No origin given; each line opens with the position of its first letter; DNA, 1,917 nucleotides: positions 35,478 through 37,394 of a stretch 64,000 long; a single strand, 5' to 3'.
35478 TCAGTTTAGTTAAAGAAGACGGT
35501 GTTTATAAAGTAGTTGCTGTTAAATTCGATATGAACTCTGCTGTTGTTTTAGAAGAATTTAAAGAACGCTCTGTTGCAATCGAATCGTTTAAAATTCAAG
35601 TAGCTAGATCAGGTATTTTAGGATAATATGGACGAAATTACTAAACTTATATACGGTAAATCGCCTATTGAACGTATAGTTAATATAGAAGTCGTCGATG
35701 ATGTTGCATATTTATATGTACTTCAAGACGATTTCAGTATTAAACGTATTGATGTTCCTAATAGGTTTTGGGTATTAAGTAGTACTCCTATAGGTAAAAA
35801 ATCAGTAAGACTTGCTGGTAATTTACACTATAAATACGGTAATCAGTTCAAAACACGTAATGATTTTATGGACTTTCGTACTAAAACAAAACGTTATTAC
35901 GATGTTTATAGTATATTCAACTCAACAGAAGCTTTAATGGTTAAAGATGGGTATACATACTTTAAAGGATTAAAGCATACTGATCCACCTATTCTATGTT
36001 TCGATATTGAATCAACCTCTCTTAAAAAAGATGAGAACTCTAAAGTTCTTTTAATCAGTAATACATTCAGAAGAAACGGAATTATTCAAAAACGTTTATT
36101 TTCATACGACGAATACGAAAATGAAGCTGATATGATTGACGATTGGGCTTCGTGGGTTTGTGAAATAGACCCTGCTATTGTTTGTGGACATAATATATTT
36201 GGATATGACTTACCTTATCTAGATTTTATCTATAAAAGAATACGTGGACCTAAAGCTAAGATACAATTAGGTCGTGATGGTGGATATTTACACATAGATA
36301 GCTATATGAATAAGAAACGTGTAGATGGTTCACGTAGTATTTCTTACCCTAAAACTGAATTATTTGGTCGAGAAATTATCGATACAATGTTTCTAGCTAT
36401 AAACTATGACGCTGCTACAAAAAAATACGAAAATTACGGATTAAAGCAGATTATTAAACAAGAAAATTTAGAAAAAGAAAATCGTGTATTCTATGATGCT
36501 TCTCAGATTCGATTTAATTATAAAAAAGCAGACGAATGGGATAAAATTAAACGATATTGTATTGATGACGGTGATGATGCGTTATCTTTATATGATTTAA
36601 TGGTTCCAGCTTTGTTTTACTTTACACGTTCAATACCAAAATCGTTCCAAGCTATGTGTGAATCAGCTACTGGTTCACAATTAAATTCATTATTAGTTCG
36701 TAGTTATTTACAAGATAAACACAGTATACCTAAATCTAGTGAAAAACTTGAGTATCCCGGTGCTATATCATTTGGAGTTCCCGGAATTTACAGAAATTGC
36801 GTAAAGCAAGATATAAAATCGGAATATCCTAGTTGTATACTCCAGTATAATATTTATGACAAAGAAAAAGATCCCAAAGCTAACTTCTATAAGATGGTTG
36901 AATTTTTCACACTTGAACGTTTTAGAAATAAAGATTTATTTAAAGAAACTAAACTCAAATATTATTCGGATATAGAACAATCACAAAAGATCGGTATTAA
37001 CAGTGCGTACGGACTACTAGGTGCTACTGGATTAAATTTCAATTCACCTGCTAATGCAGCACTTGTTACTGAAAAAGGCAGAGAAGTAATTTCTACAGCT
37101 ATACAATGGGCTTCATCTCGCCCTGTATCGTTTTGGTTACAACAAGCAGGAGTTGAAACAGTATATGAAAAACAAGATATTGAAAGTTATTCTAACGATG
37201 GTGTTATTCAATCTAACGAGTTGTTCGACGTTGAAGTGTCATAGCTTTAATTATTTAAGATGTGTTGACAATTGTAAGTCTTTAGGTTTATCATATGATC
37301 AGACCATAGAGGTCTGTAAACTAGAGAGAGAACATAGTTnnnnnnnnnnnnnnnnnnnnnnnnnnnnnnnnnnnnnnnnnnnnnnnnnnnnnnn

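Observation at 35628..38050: Family B DNA polymerase split into two ORFs in different frames with an 80-96 nt non-coding spacer containing a promoter-like element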

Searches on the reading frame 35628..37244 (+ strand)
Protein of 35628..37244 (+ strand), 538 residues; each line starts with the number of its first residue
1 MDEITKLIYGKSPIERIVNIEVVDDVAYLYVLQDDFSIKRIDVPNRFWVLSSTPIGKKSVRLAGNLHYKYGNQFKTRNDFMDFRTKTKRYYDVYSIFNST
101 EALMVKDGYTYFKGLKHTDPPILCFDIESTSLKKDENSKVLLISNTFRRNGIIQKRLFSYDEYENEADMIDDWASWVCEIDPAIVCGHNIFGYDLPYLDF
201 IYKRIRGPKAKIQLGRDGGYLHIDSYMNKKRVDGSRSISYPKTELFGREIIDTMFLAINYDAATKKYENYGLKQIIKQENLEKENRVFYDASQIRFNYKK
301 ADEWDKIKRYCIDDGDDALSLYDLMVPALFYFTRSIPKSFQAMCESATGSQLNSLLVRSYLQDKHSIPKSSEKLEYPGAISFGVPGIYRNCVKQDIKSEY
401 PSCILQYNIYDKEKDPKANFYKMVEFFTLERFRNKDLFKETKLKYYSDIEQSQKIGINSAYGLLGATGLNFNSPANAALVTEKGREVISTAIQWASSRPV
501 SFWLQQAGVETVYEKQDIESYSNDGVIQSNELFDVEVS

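Call 3: search_protein_families(library=pfam, proteins=[window:35628-37244:+], max_evalue=0.01)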
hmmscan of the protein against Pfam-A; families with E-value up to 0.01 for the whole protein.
window:35628-37244:+ (538 aa): 3 families
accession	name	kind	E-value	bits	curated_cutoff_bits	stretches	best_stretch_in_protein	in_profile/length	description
PF03104.25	DNA_pol_B_exo1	-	3.8e-10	40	23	1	119-274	63-241/242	DNA polymerase family B, exonuclease domain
PF00136.26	DNA_pol_B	-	6.7e-07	28.9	23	1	444-501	147-204/453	DNA polymerase family B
PF13482.12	RNase_H_2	-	0.00042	20.7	22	1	123-325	1-164/165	RNase_H superfamily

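Call 5: search_dna_similar(query=window:35628-37244:+, collection=phages, mode=protein, max_rows=30, max_evalue=0.001)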
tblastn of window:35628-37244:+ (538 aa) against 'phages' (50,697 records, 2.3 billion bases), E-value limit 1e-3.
Records with a match: 421; places in all: 421; records where one place covers at least 80% of the query: 5.
Best place of each record, by identity: <60% 421.
By first word of the organism name: Synechococcus 299; Cyanophage 50; Stenotrophomonas 16; Prochlorococcus 14; Acinetobacter 12; Salinibacter 10; Vibrio 9; Nostoc 3; Anabaena 3; Serratia 2; and 3 more.
By host as written in the record: - 161; Synechococcus 99; Synechococcus sp. WH7803 24; Synechococcus sp. WH8102 15; Synechococcus sp. 15; Stenotrophomonas maltophilia 12; Synechococcus sp. WH 7803 9; Synechococcus sp. WH8109 6; and 43 more.
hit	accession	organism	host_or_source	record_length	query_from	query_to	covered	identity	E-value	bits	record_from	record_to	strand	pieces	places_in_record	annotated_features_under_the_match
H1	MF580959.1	Salinibacter phage M8CRM-1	Salinibacter ruber M8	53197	62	494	80%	29.0%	4e-41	164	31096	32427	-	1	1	DNA polymerase elongation subunit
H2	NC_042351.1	Salinibacter phage M8CRM-1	Salinibacter ruber M8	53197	62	494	80%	29.0%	4e-41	164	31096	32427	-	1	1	DNA polymerase elongation subunit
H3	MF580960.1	Salinibacter phage M31CC-1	Salinibacter ruber M31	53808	62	494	80%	28.8%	5e-41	164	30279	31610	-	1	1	DNA polymerase elongation subunit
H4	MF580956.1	Salinibacter phage M8CC-19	Salinibacter ruber M8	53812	62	494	80%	28.8%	5e-41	164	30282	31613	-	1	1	DNA polymerase elongation subunit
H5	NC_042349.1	Salinibacter phage M8CC-19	Salinibacter ruber M8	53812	62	494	80%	28.8%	5e-41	164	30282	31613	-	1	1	DNA polymerase elongation subunit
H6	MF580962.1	Salinibacter virus M31CR41-3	Salinibacter ruber M31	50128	94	488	73%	26.9%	1e-29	130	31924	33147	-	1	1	DNA polymerase elongation subunit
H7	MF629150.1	Salinibacter phage SRUTV-1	-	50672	94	488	73%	26.9%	1e-29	130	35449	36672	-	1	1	DNA polymerase elongation subunit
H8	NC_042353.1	Salinibacter phage SRUTV-1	-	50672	94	488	73%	26.9%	1e-29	130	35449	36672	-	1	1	DNA polymerase elongation subunit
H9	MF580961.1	Salinibacter phage M31CR41-2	Salinibacter ruber M31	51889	94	488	73%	26.9%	1e-29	130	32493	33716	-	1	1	DNA polymerase elongation subunit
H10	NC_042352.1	Salinibacter phage M31CR41-2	Salinibacter ruber M31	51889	94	488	73%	26.9%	1e-29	130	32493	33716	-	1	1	DNA polymerase elongation subunit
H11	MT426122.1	Nostoc phage YongM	Nostoc sp. FACHB-596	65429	123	532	76%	24.9%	7e-21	103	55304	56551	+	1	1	DNA polymerase delta catalytic subunit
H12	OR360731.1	Anabaena phage A-1(L)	Nostoc sp. PCC 7120 = FACHB-418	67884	123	532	76%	24.8%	5e-21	103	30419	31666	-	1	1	DNA polymerase delta catalytic subunit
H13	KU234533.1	Nostoc phage A1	Nostoc sp. PCC7210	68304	123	532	76%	24.8%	5e-21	103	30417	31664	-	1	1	DNA polymerase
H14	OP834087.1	Anabaena phage YongM2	Anabaena flos-aquae FACHB-418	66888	123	532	76%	24.8%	8e-21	102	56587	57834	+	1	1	DNA polymerase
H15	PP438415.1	Dolichospermum phage Dfl-JY23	Dolichospermum flos-aquae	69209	123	493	69%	24.7%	4e-19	97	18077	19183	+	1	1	DNA polymerase delta catalytic subunit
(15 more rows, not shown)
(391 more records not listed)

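Call 9: find_related_loci(query=window:35628-37244:+, collection=viral_contigs, flank=4000)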
Query window:35628-37244:+ (538 aa) in viral_contigs; peptide patterns used: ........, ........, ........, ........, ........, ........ (x = any residue, [..] = any of these).
2 stretches matched a pattern, but none encodes a relative of the query by tblastn (E <= 1e-3).

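Call 10: find_homologous_proteins(query=window:35628-37244:+)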
Query window:35628-37244:+ (538 aa): 1705 proteins with E <= 0.001 among 6767 candidates; the best 120 are listed.
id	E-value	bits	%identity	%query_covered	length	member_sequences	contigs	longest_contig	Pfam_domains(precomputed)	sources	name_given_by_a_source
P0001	0.0e+0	1229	100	100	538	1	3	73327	PF00136.27,PF03104.26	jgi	-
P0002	5.1e-192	658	57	94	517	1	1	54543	PF00136.27,PF13482.13,PF03104.26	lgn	-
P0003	5.8e-191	654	58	94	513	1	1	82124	PF00136.27,PF13482.13,PF03104.26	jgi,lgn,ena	-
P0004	5.0e-189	648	58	93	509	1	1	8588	PF00136.27,PF03104.26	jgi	jgi:DNA polymerase elongation subunit (family B)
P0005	1.5e-184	633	57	93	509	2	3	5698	PF00136.27,PF03104.26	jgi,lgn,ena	-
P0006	2.8e-182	625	57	93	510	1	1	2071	PF00136.27,PF03104.26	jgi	-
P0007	7.9e-182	624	56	93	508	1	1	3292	PF00136.27,PF13482.13,PF03104.26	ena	-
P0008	3.1e-180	619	56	93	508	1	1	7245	PF13482.13,PF03104.26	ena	-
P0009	8.6e-180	617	56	93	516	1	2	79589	PF00136.27,PF13482.13,PF03104.26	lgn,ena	-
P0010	9.0e-179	614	55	94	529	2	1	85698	PF00136.27,PF13482.13,PF03104.26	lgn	-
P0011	1.1e-178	614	58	91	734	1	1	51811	PF00136.27,PF03104.26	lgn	-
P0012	1.1e-178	613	55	93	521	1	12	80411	PF00136.27,PF03104.26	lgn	-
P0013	3.0e-178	612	54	93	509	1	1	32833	PF00136.27,PF03104.26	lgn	-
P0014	9.5e-178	610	53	93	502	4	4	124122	PF00136.27,PF13482.13,PF03104.26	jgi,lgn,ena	-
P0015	2.2e-177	609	55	92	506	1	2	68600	PF00136.27,PF13482.13,PF03104.26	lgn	-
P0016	7.5e-176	604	54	91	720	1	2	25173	PF00136.27,PF13482.13,PF03104.26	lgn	-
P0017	1.1e-175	604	55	91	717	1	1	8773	PF00136.27,PF03104.26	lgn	-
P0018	1.3e-175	603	53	92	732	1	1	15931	PF00136.27,PF03104.26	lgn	-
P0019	3.1e-175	602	53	92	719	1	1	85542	PF00136.27,PF13482.13,PF03104.26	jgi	-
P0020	3.2e-175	602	54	93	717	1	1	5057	PF00136.27,PF13482.13,PF03104.26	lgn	-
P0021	6.7e-175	601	54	93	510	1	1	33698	PF00136.27,PF03104.26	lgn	-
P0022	1.9e-174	600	54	92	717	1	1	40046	PF00136.27,PF13482.13,PF03104.26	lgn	-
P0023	4.6e-174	598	56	92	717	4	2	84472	PF00136.27,PF03104.26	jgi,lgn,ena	jgi:DNA polymerase I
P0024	4.7e-174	598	53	96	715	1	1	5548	PF00136.27,PF03104.26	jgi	jgi:DNA polymerase elongation subunit (family B)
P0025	6.5e-174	598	54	93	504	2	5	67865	PF00136.27,PF03104.26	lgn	-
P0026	7.1e-174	598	57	92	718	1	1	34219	PF00136.27,PF03104.26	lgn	-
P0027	8.9e-174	597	55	91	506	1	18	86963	PF00136.27,PF03104.26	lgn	-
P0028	1.4e-173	597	53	93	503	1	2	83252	PF00136.27,PF03104.26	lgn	-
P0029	1.4e-173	597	53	94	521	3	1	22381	PF00136.27,PF13482.13,PF03104.26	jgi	-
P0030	1.4e-173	597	56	92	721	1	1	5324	PF00136.27,PF03104.26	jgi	-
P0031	1.5e-173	597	56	92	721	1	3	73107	PF00136.27,PF03104.26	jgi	jgi:DNA polymerase I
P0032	1.7e-173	596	56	92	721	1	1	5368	PF00136.27,PF03104.26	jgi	-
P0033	2.1e-173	596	55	91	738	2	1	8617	PF00136.27,PF13482.13,PF03104.26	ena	-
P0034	2.1e-173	596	53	93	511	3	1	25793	PF00136.27,PF03104.26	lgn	-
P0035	3.9e-173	595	54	93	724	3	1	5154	PF00136.27,PF03104.26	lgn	-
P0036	4.4e-173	595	54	92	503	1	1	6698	PF00136.27,PF03104.26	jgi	jgi:DNA polymerase I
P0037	4.5e-173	595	54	92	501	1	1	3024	PF00136.27,PF13482.13,PF03104.26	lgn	-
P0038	4.5e-173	595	54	91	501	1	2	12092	PF00136.27,PF03104.26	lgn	-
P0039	6.4e-173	594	53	93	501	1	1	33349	PF00136.27,PF13482.13,PF03104.26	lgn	-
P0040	6.6e-173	594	53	92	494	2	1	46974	PF00136.27,PF13482.13,PF03104.26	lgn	-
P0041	9.6e-173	594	54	93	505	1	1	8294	PF00136.27,PF03104.26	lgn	-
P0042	1.1e-172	594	54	91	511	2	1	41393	PF00136.27,PF13482.13,PF03104.26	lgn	-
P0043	1.4e-172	593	53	95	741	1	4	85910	PF00136.27,PF13482.13,PF03104.26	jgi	jgi:DNA polymerase elongation subunit (family B)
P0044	1.9e-172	593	57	91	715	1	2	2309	PF00136.27,PF03104.26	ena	-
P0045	3.5e-172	592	54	94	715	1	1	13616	PF00136.27,PF13482.13,PF03104.26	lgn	-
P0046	5.9e-172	591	54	91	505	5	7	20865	PF00136.27,PF03104.26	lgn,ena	-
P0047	8.1e-172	591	53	94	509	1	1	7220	PF00136.27,PF03104.26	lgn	-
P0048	1.1e-171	590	56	92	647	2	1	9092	PF00136.27,PF03104.26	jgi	-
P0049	1.2e-171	590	53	99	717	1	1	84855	PF00136.27,PF03104.26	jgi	jgi:DNA polymerase elongation subunit (family B)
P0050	2.2e-171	589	54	91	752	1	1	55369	PF00136.27,PF03104.26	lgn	-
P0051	2.2e-171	589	53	93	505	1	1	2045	PF00136.27,PF03104.26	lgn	-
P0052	3.0e-171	589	54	96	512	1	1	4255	PF00136.27,PF13482.13,PF03104.26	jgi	-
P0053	3.3e-171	589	53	91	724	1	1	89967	PF00136.27,PF03104.26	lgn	-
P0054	3.4e-171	589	55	91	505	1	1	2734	PF00136.27,PF13482.13,PF03104.26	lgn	-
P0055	3.5e-171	589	54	92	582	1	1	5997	PF00136.27,PF03104.26,PF14216.13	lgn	-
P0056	3.5e-171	589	55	92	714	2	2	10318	PF00136.27,PF03104.26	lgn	-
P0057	4.4e-171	588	53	92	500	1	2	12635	PF00136.27,PF03104.26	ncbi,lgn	-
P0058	4.4e-171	588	52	95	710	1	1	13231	PF00136.27,PF13482.13,PF03104.26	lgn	-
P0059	6.7e-171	588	55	93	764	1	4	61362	PF03104.26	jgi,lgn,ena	-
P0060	6.8e-171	588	54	91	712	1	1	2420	PF00136.27,PF13482.13,PF03104.26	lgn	-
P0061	1.0e-170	587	53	92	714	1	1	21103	PF00136.27,PF03104.26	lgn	-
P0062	1.1e-170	587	54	95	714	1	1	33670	PF00136.27,PF13482.13,PF03104.26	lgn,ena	-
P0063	1.6e-170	587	52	94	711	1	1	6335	PF00136.27,PF03104.26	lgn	-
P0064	1.7e-170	587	53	96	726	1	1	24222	PF00136.27,PF13482.13,PF03104.26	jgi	jgi:DNA polymerase elongation subunit (family B)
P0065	2.0e-170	586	54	91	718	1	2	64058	PF00136.27,PF13482.13,PF03104.26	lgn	-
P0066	2.3e-170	586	54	93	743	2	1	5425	PF00136.27,PF03104.26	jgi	jgi:DNA polymerase elongation subunit (family B)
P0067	3.9e-170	585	53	91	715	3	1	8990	PF00136.27,PF13482.13,PF03104.26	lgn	-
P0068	7.2e-170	584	53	93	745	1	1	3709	PF00136.27,PF03104.26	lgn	-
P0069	9.7e-170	584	53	96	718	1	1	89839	PF00136.27,PF03104.26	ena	-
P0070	1.1e-169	584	53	94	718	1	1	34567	PF00136.27,PF13482.13,PF03104.26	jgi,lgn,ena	-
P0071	1.2e-169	584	54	92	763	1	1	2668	PF00136.27,PF13482.13,PF03104.26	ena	-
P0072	1.2e-169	584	53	91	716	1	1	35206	PF00136.27,PF13482.13,PF03104.26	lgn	-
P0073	1.3e-169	584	55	91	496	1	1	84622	PF00136.27,PF13482.13,PF03104.26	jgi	jgi:DNA polymerase I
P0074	1.3e-169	584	53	96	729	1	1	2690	PF00136.27,PF03104.26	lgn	-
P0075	1.6e-169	583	53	94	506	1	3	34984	PF00136.27,PF03104.26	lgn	-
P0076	1.8e-169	583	54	92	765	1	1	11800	PF00136.27,PF03104.26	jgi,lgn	jgi:DNA polymerase elongation subunit (family B)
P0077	2.1e-169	583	54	93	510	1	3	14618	PF00136.27,PF13482.13,PF03104.26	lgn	-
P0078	2.1e-169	583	54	92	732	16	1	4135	PF00136.27,PF03104.26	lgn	-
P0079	2.3e-169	583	53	92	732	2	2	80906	PF00136.27,PF03104.26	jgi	jgi:DNA polymerase, archaea type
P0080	3.0e-169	582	53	93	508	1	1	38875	PF00136.27,PF13482.13,PF03104.26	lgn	-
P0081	3.6e-169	582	52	96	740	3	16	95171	PF00136.27,PF03104.26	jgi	jgi:DNA polymerase I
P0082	3.7e-169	582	54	93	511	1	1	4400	PF13482.13,PF03104.26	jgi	jgi:DNA polymerase I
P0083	4.6e-169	582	51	94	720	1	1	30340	PF00136.27,PF03104.26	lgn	-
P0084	5.3e-169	582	53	92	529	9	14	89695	PF00136.27,PF13482.13,PF03104.26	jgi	-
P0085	7.6e-169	581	53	92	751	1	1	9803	PF00136.27,PF03104.26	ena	-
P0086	8.4e-169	581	54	92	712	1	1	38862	PF00136.27,PF03104.26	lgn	-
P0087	1.1e-168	581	53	91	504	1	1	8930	PF00136.27,PF03104.26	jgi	jgi:DNA polymerase I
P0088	1.5e-168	580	53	91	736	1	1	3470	PF00136.27,PF03104.26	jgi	jgi:DNA polymerase I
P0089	1.5e-168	580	52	93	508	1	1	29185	PF00136.27,PF03104.26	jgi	-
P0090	1.6e-168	580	53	91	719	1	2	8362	PF00136.27,PF13482.13,PF03104.26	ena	-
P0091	2.1e-168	580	54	92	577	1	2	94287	PF00136.27,PF03104.26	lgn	-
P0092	2.2e-168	580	51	99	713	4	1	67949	PF00136.27,PF03104.26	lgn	-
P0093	2.5e-168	579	53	92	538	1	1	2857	PF00136.27,PF13482.13,PF03104.26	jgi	-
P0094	2.6e-168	579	52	91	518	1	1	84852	PF00136.27,PF03104.26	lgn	-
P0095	2.7e-168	579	53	91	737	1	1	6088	PF00136.27,PF03104.26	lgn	-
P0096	2.8e-168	579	54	93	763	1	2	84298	PF00136.27,PF13482.13,PF03104.26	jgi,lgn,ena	jgi:DNA polymerase elongation subunit (family B)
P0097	3.9e-168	579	53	94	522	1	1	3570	PF03104.26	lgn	-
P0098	4.7e-168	578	54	92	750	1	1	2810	PF00136.27,PF13482.13,PF03104.26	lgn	-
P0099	4.8e-168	578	53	92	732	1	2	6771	PF00136.27,PF03104.26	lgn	-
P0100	5.4e-168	578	53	92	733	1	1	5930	PF00136.27,PF03104.26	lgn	-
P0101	7.7e-168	578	54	93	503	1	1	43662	PF00136.27,PF13482.13,PF03104.26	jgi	jgi:DNA polymerase, archaea type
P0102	8.7e-168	578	52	99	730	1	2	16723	PF00136.27,PF03104.26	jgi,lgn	jgi:DNA polymerase elongation subunit (family B)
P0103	9.9e-168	577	52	92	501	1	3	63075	PF00136.27,PF13482.13,PF03104.26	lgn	-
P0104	1.1e-167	577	54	92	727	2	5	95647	PF00136.27,PF03104.26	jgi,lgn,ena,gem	jgi:DNA polymerase elongation subunit (family B)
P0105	1.3e-167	577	54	91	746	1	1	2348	PF00136.27,PF13482.13,PF03104.26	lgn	-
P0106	1.3e-167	577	53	94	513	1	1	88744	PF03104.26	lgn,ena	-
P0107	1.3e-167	577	52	93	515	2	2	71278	PF03104.26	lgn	-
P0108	2.6e-167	576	53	94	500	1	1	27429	PF00136.27,PF03104.26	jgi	jgi:DNA polymerase, archaea type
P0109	3.1e-167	576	54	92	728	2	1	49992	PF00136.27,PF13482.13,PF03104.26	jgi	jgi:DNA polymerase I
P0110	3.2e-167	576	53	96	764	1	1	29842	PF00136.27,PF03104.26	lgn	-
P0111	3.3e-167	576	53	93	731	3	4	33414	PF00136.27,PF13482.13,PF03104.26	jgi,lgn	jgi:DNA polymerase elongation subunit (family B)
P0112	3.4e-167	576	53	92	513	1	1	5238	PF00136.27,PF03104.26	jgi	-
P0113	3.5e-167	576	53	93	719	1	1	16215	PF00136.27,PF03104.26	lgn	-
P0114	4.8e-167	575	53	93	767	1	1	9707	PF13482.13,PF03104.26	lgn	-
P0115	5.0e-167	575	52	92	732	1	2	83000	PF00136.27,PF03104.26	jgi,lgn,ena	jgi:DNA polymerase elongation subunit (family B)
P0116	5.4e-167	575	51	98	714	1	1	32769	PF00136.27,PF03104.26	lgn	-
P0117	7.1e-167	575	53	91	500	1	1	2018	PF00136.27,PF13482.13,PF03104.26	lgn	-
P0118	8.0e-167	574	53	93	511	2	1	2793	PF03104.26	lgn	-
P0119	8.3e-167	574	51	99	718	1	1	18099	PF00136.27,PF03104.26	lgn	-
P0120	1.0e-166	574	51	92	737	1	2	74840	PF00136.27,PF13482.13,PF03104.26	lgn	-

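Call 14: find_related_loci(query=A2, collection=viral_contigs, flank=3500)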
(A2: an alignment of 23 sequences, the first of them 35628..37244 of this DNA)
Query A2 (538 aa) in viral_contigs; peptide patterns used: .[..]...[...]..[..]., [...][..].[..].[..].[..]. (x = any residue, [..] = any of these).
103 stretches matched a pattern; 78 encode a relative of the query (tblastn E <= 1e-3); 78 distinct loci.
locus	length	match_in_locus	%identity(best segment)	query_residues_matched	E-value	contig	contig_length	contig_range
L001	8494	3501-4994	53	6-505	0e+0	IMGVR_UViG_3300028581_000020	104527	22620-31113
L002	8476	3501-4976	53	7-502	0e+0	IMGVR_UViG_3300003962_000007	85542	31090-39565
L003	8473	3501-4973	56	7-501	5e-180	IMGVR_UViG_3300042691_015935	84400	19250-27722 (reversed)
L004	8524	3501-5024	53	6-498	4e-179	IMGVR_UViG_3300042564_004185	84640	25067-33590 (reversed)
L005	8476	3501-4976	53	1-496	5e-174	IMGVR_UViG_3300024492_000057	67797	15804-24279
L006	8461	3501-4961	53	6-498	7e-174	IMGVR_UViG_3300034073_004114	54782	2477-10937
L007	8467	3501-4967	54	1-496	6e-172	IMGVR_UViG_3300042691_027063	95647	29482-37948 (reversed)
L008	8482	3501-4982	53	7-505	2e-171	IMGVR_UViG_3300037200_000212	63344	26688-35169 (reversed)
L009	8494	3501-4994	51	2-503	1e-169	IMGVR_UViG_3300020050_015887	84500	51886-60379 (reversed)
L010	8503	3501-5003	52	2-503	6e-168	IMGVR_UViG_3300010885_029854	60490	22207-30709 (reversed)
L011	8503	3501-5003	51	2-503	2e-167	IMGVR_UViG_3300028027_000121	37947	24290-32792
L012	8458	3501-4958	52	7-497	7e-167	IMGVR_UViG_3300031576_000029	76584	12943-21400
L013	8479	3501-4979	52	7-504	1e-166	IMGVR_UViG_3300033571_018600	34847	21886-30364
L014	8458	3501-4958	53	7-497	2e-166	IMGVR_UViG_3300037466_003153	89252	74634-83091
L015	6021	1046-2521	51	7-503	4e-166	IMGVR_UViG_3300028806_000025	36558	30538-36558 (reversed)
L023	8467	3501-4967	51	4-498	2e-160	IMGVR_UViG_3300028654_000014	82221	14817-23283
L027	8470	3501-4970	51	6-498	2e-156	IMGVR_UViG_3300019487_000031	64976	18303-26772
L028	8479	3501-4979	48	7-505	3e-155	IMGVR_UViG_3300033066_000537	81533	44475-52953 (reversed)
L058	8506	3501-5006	58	7-511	0e+0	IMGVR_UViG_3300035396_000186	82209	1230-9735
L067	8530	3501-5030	40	7-510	9e-116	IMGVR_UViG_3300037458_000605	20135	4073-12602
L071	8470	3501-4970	49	3-497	3e-151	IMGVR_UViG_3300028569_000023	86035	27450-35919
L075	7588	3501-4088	59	307-503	8e-75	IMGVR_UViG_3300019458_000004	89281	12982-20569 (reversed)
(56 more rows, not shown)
